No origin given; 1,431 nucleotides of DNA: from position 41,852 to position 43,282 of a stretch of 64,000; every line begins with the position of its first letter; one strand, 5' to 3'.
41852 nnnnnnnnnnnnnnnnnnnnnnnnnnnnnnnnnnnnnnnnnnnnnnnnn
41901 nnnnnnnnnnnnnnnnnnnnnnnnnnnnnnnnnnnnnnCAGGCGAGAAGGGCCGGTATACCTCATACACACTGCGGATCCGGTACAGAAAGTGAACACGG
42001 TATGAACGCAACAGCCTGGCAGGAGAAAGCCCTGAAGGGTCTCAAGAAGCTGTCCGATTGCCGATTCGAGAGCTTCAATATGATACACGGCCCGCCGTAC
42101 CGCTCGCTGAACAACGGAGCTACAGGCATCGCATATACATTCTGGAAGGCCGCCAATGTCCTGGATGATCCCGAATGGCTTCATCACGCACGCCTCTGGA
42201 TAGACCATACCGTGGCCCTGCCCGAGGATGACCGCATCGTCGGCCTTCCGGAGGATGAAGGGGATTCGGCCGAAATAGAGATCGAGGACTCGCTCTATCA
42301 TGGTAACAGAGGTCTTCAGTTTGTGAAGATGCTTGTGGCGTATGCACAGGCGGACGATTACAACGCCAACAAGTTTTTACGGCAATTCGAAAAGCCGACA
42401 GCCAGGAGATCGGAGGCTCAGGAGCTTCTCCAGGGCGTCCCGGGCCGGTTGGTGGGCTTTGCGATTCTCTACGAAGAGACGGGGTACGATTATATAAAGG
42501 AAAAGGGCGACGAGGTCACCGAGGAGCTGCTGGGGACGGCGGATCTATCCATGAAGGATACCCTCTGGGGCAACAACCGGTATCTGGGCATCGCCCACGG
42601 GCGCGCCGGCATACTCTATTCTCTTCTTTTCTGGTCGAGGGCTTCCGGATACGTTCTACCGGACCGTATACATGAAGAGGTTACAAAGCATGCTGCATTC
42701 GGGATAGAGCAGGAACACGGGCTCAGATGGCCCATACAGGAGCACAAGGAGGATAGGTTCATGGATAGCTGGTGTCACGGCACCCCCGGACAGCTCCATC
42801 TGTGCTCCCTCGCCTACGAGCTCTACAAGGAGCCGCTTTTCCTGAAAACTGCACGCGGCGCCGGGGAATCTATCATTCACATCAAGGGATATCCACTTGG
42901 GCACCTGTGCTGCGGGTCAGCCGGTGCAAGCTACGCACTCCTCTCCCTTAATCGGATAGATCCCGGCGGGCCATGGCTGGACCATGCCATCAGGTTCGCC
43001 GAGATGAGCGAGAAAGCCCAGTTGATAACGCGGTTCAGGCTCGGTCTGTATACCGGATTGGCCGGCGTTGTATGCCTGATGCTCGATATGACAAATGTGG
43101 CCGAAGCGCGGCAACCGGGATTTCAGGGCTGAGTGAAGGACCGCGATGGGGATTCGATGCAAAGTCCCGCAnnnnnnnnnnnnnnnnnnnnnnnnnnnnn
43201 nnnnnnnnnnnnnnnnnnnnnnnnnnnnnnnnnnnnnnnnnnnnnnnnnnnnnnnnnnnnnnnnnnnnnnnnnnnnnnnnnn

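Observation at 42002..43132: LanC-like protein with Cys-Cys-Gly replacing the canonical Cys-His-Gly zinc-ligand block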

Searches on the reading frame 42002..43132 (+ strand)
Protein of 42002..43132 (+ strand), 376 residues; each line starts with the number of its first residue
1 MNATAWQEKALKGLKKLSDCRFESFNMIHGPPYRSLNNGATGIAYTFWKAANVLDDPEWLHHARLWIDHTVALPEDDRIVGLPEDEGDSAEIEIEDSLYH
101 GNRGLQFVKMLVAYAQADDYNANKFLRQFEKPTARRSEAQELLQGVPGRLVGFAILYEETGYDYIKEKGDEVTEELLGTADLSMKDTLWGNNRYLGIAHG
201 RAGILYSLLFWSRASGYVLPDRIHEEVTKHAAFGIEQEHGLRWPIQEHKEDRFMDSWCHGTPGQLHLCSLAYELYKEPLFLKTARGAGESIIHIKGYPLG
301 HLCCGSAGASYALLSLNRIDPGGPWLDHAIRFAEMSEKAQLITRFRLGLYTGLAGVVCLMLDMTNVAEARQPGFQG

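Call 3: search_protein_families(library=pfam, proteins=[window:42002-43132:+], max_evalue=0.01)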
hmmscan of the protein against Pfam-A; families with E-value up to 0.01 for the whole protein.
window:42002-43132:+ (376 aa): 1 family
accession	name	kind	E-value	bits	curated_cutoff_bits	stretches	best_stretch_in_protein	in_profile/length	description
PF05147.19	LANC_like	-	2.8e-36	125.2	23.2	1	35-371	6-345/350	Lanthionine synthetase C-like protein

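Call 4: search_protein_families(library=ncbifam, proteins=[window:42002-43132:+], max_evalue=0.01)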
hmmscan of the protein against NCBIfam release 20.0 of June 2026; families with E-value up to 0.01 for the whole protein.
window:42002-43132:+ (376 aa): 3 families
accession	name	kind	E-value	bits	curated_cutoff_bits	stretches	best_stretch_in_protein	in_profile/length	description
TIGR03897.1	lanti_2_LanM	subfamily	1.7e-21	75.8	304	1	30-362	589-928/932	type 2 lanthipeptide synthetase LanM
NF038150.1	lanthi_synth_IV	equivalog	2.4e-19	69.2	650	1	93-335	553-803/851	class IV lanthionine synthetase LanL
NF038151.1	lanthi_synth_III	equivalog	7.5e-09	34.5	575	1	95-313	563-774/833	class III lanthionine synthetase LanKC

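Call 7: search_solved_structures(query=window:42002-43132:+, max_evalue=0.01, show_alignments=4)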
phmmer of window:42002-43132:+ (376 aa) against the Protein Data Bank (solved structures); distinct sequences matched with E-value up to 0.01: 5.
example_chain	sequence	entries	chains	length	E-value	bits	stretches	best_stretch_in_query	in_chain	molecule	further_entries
6wq1_A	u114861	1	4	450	1.6e-17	66.7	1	188-375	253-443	LanC-like protein 2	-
3t33_A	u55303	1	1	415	7.3e-15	57.9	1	100-375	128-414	G protein coupled receptor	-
8d0v_A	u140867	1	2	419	4.9e-14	55.2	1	188-375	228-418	Glutathione S-transferase LANCL1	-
3e6u_A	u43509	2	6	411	5e-14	55.2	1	189-375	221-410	LanC-like protein 1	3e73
8czk_A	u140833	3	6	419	5.2e-14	55.1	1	189-375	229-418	Glutathione S-transferase LANCL1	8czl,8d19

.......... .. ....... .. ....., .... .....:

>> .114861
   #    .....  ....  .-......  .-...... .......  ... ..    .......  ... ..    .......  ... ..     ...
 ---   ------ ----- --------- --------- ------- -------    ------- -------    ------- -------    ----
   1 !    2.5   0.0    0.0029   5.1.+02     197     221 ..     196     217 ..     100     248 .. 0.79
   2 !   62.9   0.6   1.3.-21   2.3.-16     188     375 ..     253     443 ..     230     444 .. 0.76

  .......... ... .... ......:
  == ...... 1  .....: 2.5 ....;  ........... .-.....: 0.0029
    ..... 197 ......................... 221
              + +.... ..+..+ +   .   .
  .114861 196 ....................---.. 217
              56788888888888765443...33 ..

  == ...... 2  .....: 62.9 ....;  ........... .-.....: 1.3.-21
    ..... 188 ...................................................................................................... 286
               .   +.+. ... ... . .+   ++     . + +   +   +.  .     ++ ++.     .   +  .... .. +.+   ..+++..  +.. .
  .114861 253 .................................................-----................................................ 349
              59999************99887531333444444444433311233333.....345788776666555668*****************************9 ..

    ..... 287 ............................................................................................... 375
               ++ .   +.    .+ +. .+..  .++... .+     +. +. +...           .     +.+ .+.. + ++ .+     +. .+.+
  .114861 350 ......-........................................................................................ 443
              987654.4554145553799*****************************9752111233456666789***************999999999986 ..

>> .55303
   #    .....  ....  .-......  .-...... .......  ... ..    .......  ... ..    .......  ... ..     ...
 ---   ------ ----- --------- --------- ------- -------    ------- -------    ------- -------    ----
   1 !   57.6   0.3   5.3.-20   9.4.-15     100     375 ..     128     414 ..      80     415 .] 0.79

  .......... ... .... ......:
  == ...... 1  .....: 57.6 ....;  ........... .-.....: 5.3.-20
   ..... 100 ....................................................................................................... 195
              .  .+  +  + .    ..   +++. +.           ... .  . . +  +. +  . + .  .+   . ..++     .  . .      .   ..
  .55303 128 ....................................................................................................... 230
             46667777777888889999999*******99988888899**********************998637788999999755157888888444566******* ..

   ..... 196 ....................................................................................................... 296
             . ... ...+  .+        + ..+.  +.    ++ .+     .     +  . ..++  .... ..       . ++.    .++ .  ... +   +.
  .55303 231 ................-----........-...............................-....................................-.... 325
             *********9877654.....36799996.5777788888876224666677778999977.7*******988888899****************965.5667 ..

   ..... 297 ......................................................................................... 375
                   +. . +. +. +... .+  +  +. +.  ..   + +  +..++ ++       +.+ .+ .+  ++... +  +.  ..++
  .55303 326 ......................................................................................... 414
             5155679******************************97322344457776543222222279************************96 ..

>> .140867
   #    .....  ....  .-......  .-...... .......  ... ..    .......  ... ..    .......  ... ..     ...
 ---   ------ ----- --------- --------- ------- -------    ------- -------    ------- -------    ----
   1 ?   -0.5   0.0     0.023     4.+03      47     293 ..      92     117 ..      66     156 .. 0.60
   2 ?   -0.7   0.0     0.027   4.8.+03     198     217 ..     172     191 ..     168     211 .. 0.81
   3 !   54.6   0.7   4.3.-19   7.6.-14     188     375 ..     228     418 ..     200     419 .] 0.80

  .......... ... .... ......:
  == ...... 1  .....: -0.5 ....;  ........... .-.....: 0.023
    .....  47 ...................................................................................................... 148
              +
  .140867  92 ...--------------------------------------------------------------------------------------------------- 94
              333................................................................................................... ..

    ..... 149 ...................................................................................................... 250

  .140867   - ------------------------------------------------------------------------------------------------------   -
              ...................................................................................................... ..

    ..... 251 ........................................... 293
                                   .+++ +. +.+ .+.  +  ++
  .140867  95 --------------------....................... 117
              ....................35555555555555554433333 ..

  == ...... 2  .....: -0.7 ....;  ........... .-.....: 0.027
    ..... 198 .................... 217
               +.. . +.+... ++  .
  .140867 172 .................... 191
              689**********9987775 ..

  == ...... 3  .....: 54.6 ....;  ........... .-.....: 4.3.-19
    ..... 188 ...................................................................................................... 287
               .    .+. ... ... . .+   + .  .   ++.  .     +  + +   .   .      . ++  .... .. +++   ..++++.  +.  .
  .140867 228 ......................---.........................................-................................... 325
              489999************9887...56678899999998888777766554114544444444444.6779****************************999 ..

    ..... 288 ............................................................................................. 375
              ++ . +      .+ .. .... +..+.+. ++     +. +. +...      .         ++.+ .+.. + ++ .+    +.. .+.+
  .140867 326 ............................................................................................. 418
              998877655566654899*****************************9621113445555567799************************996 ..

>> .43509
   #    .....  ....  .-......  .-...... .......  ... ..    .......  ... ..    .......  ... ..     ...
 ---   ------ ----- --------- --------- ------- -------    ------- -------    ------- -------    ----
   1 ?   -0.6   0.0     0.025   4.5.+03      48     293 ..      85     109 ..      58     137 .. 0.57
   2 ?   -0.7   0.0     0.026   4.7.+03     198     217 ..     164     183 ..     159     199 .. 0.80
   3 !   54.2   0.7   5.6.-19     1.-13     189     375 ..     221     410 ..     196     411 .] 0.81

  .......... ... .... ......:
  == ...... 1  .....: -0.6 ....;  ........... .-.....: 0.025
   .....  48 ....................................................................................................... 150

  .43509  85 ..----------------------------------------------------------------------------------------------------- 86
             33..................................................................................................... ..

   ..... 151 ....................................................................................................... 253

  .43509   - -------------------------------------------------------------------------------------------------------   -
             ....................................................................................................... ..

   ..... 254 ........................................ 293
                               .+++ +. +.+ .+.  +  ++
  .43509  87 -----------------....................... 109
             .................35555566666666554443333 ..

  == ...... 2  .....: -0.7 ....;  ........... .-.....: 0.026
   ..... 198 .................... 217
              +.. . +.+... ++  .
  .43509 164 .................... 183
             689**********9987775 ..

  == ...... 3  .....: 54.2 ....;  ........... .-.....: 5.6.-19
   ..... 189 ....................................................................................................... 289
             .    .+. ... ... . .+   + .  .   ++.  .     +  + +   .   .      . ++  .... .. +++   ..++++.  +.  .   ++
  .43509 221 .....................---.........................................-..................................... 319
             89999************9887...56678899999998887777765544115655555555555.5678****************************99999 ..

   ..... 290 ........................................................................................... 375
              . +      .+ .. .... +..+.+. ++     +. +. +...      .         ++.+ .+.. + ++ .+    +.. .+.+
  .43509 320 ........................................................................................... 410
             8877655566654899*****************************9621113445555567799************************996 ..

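Call 9: find_homologous_proteins(query=window:42002-43132:+, max_evalue=0.00001)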
Query window:42002-43132:+ (376 aa): 35 proteins with E <= 0.00001 among 4725 candidates.
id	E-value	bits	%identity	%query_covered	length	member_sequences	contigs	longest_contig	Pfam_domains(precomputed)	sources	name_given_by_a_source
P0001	3.6e-261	884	100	100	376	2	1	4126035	PF05147.20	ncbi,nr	ncbi:MAG: hypothetical protein JSV33_14875 [bacterium]|nr:MAG: hypothetical protein JSV33_14875 [bac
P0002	2.3e-195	667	75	99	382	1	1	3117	PF05147.20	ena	-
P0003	1.2e-193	661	73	100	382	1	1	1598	PF05147.20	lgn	-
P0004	1.1e-188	645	71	100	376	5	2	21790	PF05147.20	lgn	-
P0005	2.7e-180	617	68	100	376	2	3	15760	PF05147.20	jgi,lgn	jgi:lantibiotic modifying enzyme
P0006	5.6e-174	597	66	100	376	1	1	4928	PF05147.20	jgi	jgi:hypothetical protein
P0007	1.9e-173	595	65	100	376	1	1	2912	PF05147.20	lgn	-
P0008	1.1e-172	592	65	100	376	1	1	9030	PF05147.20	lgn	-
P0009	1.1e-169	583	65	100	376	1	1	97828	PF05147.20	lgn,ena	-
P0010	6.5e-153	527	59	100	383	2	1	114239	PF05147.20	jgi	-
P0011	2.3e-147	509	57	100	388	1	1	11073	PF05147.20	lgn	-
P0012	3.1e-143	495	57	100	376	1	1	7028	PF05147.20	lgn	-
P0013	4.0e-141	489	56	100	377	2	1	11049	PF05147.20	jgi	jgi:lantibiotic modifying enzyme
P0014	1.1e-140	487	56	100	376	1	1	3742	PF05147.20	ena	-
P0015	6.0e-138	478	57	99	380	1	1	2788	PF05147.20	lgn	-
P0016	1.5e-132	460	54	100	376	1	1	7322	PF05147.20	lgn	-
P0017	2.4e-132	460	53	100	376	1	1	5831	PF05147.20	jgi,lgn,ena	-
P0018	1.8e-129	450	54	99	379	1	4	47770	PF05147.20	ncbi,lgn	-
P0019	3.4e-127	443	52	98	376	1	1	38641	PF05147.20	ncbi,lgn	-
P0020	1.0e-126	441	51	100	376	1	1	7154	PF05147.20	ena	-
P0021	2.4e-122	427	51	100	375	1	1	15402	PF05147.20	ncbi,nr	ncbi:MAG: hypothetical protein GF417_01320 [Candidatus Latescibacteria bacterium]|nr:hypothetical pr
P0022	1.8e-119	417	49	100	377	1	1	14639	PF05147.20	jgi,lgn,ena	-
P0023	3.1e-115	403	48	99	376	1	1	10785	PF05147.20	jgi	jgi:hypothetical protein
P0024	5.5e-115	402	49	97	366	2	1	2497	PF05147.20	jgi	-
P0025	2.3e-113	397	47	100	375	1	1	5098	PF05147.20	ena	-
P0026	1.2e-109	385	47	99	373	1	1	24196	PF05147.20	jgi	jgi:hypothetical protein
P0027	2.5e-108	381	46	99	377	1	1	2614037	PF05147.20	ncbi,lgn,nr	ncbi:MAG: hypothetical protein JSU69_05555 [Candidatus Zixiibacteriota bacterium]|nr:MAG: hypothetic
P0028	1.2e-107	378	45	100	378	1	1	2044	PF05147.20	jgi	jgi:lantibiotic modifying enzyme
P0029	8.2e-104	366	46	99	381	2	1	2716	PF05147.20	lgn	-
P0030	6.5e-102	359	47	93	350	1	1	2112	PF05147.20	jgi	jgi:hypothetical protein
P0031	2.5e-99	351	45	100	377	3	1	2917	PF05147.20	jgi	-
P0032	1.5e-89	319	44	87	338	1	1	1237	PF05147.20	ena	-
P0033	1.7e-89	319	42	95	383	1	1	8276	PF05147.20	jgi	jgi:lantibiotic modifying enzyme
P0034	2.4e-27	114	28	95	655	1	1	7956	PF00069.32,PF05147.20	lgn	-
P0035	1.2e-6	46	25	80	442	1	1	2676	PF07944.19,PF05147.20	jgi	jgi:lantibiotic modifying enzyme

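Call 14: find_encoding_contigs(protein=P0027, flank=7000, max_places=2)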
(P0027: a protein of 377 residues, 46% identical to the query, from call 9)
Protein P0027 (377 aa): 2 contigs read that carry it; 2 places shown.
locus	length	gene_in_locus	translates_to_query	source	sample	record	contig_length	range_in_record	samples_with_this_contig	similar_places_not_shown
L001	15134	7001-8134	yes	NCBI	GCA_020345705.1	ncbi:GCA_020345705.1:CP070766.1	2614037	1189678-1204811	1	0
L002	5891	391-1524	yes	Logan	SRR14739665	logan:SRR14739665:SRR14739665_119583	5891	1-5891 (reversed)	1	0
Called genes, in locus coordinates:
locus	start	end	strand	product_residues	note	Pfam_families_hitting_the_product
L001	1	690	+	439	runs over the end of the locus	PF04052:TolB_N (weak), PF26549:Tricorn_N, PF07676:PD40, PF26550:Tricorn_2nd, PF26549:Tricorn_N, PF07676:PD40, PF26549:Tricorn_N, PF26549:Tricorn_N, +5 more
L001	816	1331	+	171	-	-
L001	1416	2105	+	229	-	PF00515:TPR_1 (faint), PF14559:TPR_19 (faint), PF07719:TPR_2 (faint), PF13371:TPR_9 (faint), PF13525:YfiO, PF13181:TPR_8 (faint), PF12895:ANAPC3 (weak), PF13174:TPR_6, +3 more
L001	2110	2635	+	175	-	-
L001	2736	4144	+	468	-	PF01590:GAF, PF13185:GAF_2, PF13492:GAF_3, PF00512:HisKA (weak), PF02518:HATPase_c, PF14501:HATPase_c_5 (faint)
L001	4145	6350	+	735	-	PF00069:Pkinase, PF07714:PK_Tyr_Ser-Thr, PF14938:SNAP (weak), PF10602:RPN7 (weak), PF13424:TPR_12, PF00515:TPR_1 (weak), PF07719:TPR_2 (weak), PF13424:TPR_12, +5 more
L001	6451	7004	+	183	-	PF00069:Pkinase, PF01636:APH (faint), PF03109:ABC1 (weak), PF07714:PK_Tyr_Ser-Thr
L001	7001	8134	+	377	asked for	PF05147:LANC_like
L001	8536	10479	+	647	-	PF18962:Por_Secre_tail (faint), PF13585:CHU_C (weak), PF13860:FlgD_ig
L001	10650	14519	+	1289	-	PF00112:Peptidase_C1, PF09837:DUF2064 (faint), PF18962:Por_Secre_tail (weak), PF13860:FlgD_ig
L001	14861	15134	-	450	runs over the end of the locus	PF00072:Response_reg, PF00158:Sigma54_activat, PF14532:Sigma54_activ_2, PF07724:AAA_2 (faint), PF07728:AAA_5 (weak), PF25601:AAA_lid_14, PF02954:HTH_8 (weak)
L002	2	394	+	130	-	?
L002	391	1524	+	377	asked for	PF05147:LANC_like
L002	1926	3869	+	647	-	PF18962:Por_Secre_tail (faint), PF13585:CHU_C (weak), PF13860:FlgD_ig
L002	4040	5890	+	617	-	?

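Call 15: find_encoding_contigs(protein=P0010, flank=7000, max_places=2)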
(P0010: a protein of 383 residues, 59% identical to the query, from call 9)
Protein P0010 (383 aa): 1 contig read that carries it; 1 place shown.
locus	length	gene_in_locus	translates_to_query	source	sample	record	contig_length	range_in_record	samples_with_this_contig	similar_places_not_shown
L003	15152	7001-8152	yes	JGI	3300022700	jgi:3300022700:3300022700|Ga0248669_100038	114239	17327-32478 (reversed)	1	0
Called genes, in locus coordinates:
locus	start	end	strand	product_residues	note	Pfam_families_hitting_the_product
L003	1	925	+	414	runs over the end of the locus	PF00069:Pkinase, PF07714:PK_Tyr_Ser-Thr, PF03109:ABC1, PF01636:APH (faint)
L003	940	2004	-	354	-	PF25919:BSH_CusB (faint), PF25973:BSH_CzcB, PF25917:BSH_RND (weak), PF25984:BSH_YknX, PF25940:LcnD_C (weak), PF26002:Beta-barrel_AprE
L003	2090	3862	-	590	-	PF00664:ABC_membrane, PF00005:ABC_tran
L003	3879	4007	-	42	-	-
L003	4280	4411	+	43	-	-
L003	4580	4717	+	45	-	-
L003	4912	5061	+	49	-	-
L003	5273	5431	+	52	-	-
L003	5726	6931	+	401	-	-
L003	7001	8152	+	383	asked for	PF05147:LANC_like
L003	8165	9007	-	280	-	PF01641:SelR, PF01625:PMSR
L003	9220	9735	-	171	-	PF00210:Ferritin, PF02915:Rubrerythrin (faint)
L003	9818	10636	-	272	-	PF09674:DUF2400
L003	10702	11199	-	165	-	PF02915:Rubrerythrin (weak), PF09537:DUF2383 (faint)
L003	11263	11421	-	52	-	PF00301:Rubredoxin, PF21349:RUBY_RBDX (faint)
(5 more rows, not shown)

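Call 16: find_encoding_contigs(protein=P0018, flank=7000, max_places=2)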
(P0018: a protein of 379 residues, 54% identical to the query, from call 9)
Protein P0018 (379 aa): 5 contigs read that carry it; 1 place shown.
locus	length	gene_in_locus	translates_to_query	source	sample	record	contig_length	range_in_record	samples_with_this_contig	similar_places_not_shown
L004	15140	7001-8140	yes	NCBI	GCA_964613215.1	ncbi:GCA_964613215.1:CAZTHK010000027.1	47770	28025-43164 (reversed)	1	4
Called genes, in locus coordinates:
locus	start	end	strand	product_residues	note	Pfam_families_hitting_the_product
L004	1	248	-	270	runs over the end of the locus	-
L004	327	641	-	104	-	-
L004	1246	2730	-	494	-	PF00202:Aminotran_3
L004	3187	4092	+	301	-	PF00291:PALP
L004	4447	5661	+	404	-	-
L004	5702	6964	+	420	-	PF00069:Pkinase, PF01636:APH (faint), PF07714:PK_Tyr_Ser-Thr, PF03109:ABC1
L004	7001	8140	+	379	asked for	PF05147:LANC_like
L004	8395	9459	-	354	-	PF25973:BSH_CzcB (weak), PF25984:BSH_YknX (faint), PF25940:LcnD_C (weak), PF26002:Beta-barrel_AprE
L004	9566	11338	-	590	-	PF00664:ABC_membrane, PF00005:ABC_tran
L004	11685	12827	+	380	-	PF01625:PMSR, PF01641:SelR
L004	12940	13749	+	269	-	PF02535:Zip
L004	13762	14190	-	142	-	-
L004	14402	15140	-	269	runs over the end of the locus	PF01966:HD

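Call 35: find_encoding_contigs(protein=P0009, flank=7000, max_places=1)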
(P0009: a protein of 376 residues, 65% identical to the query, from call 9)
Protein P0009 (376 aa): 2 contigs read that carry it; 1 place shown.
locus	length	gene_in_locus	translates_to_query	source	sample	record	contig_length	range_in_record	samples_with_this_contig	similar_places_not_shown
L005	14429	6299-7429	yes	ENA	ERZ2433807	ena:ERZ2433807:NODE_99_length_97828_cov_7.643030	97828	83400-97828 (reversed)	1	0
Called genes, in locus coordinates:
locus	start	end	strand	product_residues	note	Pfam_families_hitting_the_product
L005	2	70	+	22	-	?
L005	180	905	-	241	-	-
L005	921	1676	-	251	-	-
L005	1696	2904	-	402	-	PF00872:Transposase_mut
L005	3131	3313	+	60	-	-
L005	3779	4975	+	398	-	-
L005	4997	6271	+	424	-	PF00069:Pkinase, PF01636:APH (faint), PF07714:PK_Tyr_Ser-Thr, PF03109:ABC1 (weak)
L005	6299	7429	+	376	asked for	PF05147:LANC_like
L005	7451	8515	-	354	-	PF00364:Biotin_lipoyl (faint), PF25917:BSH_RND (weak), PF25973:BSH_CzcB (weak), PF25984:BSH_YknX, PF26002:Beta-barrel_AprE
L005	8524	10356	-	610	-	PF00664:ABC_membrane, PF00005:ABC_tran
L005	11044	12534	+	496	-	PF02310:B12-binding, PF04055:Radical_SAM, PF13282:DUF4070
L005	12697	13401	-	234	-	-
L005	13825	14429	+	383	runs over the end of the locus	PF22691:Thiolase_C_1, PF02803:Thiolase_C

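Call 36: find_encoding_contigs(protein=P0019, flank=7000, max_places=1)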
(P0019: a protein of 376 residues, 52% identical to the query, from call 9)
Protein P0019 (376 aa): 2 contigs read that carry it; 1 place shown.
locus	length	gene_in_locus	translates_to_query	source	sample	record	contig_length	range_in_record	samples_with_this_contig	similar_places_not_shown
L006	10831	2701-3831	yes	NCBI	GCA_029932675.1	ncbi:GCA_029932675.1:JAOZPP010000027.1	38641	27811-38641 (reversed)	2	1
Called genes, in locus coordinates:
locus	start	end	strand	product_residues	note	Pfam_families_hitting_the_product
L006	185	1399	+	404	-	-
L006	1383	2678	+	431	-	PF00069:Pkinase, PF07714:PK_Tyr_Ser-Thr, PF03109:ABC1 (weak), PF01636:APH (faint)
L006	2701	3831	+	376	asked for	PF05147:LANC_like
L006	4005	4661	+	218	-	-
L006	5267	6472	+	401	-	PF00801:PKD, PF18911:PKD_4, PF13860:FlgD_ig (faint), PF18962:Por_Secre_tail (weak)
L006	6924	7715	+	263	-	-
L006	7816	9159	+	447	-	-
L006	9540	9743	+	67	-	-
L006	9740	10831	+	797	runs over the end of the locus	PF18962:Por_Secre_tail (weak)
